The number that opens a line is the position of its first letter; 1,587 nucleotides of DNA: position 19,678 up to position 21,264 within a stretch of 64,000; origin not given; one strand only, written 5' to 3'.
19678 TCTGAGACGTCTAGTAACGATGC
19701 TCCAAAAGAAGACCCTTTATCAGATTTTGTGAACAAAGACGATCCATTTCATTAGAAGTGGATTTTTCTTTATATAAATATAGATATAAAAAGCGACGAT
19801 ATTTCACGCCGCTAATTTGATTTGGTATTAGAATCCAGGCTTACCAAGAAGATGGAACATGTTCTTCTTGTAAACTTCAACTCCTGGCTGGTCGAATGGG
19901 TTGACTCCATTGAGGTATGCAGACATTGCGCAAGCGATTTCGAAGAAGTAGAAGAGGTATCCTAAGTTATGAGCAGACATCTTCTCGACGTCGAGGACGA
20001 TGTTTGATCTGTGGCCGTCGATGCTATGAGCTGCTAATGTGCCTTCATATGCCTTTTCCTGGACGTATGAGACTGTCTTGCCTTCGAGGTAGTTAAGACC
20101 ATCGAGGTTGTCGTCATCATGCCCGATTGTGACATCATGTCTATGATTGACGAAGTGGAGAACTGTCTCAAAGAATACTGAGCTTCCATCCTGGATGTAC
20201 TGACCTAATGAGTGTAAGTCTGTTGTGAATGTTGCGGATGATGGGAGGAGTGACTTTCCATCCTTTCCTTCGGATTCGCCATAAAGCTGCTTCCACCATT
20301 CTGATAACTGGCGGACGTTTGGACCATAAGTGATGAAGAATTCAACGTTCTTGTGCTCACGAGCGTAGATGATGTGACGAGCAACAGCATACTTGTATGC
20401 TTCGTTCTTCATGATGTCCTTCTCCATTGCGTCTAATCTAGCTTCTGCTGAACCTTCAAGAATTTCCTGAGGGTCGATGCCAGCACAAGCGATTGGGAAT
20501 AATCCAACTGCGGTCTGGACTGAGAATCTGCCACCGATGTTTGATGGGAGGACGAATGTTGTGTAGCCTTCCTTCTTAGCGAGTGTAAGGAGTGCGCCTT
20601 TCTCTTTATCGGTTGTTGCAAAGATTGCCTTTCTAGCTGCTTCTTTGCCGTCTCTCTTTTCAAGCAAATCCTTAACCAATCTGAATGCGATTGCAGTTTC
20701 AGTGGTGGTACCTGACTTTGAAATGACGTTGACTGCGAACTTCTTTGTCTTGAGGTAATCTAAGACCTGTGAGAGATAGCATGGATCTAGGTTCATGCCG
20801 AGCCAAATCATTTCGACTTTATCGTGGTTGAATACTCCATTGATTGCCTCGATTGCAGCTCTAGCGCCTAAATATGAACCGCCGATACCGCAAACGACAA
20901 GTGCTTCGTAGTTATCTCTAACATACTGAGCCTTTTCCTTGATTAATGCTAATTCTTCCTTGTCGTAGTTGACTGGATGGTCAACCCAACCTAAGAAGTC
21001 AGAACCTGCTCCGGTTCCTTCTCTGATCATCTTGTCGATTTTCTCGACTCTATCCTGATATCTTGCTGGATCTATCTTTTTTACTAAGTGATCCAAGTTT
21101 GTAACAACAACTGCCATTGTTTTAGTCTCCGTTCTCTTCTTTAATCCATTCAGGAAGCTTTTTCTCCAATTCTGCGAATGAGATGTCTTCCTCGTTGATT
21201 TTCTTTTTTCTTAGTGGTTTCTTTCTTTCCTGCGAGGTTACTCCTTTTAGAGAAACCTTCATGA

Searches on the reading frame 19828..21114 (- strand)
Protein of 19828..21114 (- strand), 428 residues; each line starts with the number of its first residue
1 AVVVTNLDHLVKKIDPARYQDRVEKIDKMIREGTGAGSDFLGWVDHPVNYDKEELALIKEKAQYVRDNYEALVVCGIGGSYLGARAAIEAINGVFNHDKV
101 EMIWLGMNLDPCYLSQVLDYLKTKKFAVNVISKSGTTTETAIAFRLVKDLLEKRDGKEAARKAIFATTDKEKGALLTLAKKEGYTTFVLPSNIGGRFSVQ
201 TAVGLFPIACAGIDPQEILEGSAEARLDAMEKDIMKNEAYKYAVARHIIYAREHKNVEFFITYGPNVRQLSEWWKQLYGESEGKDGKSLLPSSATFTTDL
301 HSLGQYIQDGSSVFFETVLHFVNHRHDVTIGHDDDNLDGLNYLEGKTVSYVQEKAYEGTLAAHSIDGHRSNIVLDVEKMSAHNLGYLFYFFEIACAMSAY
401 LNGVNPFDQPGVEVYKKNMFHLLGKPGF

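Call 103: search_protein_families(library=pfam, proteins=[L044:2308-7026:+, L044:7037-7651:+], max_evalue=0.01)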
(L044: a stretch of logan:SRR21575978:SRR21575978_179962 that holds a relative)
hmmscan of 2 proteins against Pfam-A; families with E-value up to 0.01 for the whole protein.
L044:2308-7026:+ (1573 aa): 1 family
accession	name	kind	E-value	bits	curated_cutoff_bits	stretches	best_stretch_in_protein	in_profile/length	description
PF05593.20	RHS_repeat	-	8.3e-09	36.1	22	0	1136-1168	1-33/38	RHS Repeat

L044:7037-7651:+ (205 aa): 0 families
